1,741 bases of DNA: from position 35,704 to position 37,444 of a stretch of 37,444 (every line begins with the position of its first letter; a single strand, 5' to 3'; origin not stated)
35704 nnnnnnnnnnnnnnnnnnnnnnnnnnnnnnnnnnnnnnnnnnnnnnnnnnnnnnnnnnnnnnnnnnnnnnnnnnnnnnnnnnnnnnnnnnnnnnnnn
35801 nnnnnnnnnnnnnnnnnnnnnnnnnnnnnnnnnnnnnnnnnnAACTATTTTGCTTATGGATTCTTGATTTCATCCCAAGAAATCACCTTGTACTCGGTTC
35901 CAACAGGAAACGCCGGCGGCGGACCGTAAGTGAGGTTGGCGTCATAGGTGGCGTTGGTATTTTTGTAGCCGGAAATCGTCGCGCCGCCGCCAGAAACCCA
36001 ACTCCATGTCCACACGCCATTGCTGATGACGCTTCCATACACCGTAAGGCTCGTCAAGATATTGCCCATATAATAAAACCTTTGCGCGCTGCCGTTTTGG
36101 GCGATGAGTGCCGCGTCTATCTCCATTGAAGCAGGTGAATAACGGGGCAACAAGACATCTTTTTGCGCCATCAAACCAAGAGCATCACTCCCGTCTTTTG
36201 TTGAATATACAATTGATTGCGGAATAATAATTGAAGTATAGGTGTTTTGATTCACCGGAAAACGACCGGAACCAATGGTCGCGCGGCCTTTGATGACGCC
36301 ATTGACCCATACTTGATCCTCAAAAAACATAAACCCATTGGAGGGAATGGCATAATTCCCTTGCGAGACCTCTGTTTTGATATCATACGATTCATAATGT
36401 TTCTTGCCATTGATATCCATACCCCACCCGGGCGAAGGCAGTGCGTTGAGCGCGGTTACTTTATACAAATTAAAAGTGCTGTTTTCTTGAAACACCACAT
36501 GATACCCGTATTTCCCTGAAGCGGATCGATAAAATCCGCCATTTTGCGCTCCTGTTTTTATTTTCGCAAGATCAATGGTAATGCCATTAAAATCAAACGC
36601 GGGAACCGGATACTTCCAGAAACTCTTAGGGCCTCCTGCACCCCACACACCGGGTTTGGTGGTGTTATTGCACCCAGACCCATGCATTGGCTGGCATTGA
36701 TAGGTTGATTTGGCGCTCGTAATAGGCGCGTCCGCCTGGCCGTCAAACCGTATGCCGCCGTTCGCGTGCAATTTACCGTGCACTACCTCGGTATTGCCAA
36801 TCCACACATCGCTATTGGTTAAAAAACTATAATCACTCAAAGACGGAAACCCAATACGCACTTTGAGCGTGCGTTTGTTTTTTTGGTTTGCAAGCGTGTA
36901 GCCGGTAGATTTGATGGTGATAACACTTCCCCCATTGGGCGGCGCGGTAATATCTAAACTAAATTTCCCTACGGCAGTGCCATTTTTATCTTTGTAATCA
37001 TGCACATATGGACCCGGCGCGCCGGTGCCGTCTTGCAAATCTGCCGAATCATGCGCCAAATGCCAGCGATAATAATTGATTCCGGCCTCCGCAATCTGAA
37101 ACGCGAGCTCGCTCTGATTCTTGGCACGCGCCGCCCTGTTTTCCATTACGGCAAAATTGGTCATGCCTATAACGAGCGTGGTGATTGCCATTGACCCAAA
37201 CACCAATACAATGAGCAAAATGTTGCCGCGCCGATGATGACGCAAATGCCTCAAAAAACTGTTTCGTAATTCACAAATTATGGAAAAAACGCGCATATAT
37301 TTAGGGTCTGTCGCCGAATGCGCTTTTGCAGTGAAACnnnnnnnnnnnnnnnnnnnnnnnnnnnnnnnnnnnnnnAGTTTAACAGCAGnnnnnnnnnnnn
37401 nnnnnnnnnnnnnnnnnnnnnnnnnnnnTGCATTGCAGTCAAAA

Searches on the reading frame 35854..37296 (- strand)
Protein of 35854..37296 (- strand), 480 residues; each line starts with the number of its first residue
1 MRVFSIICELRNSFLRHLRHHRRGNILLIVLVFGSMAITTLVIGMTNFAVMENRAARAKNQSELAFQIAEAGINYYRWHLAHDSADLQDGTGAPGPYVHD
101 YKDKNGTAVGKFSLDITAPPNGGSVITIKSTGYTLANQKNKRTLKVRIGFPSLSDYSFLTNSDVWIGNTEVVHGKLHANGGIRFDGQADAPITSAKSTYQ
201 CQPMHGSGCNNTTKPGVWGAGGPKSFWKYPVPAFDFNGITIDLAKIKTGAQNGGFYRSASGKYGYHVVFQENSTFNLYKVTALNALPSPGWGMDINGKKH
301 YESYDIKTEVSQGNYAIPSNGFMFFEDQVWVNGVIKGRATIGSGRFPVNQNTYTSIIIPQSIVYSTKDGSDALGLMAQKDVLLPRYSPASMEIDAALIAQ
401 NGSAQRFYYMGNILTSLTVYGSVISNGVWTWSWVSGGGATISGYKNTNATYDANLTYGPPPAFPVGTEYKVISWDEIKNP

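Call 5: search_protein_families(library=pfam, proteins=[window:35854-37296:-], max_evalue=0.001)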
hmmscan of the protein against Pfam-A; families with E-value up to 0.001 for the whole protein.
window:35854-37296:- (480 aa): 0 families

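Call 15: find_encoding_contigs(protein=window:35854-37296:-, flank=10000, max_places=6)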
Protein window:35854-37296:- (480 aa): no gene with exactly this product is on record in the collection.

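Call 38: search_protein_families(library=ncbifam, proteins=[window:35854-37296:-], max_evalue=0.01)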
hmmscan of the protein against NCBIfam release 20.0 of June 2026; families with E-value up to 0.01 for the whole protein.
window:35854-37296:- (480 aa): 0 families

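Call 40: search_solved_structures(query=window:35854-37296:-, max_evalue=1)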
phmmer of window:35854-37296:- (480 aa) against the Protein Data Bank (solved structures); distinct sequences matched with E-value up to 1: 0.

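Call 73: search_protein_families(library=pfam, proteins=[window:35854-37296:-], max_evalue=10)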
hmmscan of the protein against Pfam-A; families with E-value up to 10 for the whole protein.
window:35854-37296:- (480 aa): 3 families
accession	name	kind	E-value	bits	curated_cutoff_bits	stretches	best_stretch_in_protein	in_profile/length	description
PF14341.11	PilX_N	-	0.022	15.2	25.5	1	24-74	2-51/51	PilX N-terminal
PF16241.10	DUF4900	-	0.15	12.9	29.4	1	137-186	20-76/89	Domain of unknown function (DUF4900)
PF09665.15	RE_Alw26IDE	-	0.28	10.8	23.1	1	127-176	392-441/507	Type II restriction endonuclease (RE_Alw26IDE)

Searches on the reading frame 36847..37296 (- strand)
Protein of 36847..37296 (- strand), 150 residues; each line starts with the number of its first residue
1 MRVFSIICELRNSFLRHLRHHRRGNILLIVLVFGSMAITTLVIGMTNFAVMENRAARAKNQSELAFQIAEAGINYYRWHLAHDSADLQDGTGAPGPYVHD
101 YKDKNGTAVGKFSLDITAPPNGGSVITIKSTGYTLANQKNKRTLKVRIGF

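Call 73: search_protein_families(library=pfam, proteins=[window:36847-37296:-], max_evalue=10)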
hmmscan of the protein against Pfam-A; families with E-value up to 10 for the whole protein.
window:36847-37296:- (150 aa): 1 family
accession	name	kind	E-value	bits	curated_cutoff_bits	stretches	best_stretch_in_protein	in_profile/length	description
PF14341.11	PilX_N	-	0.0029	18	25.5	1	24-74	2-51/51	PilX N-terminal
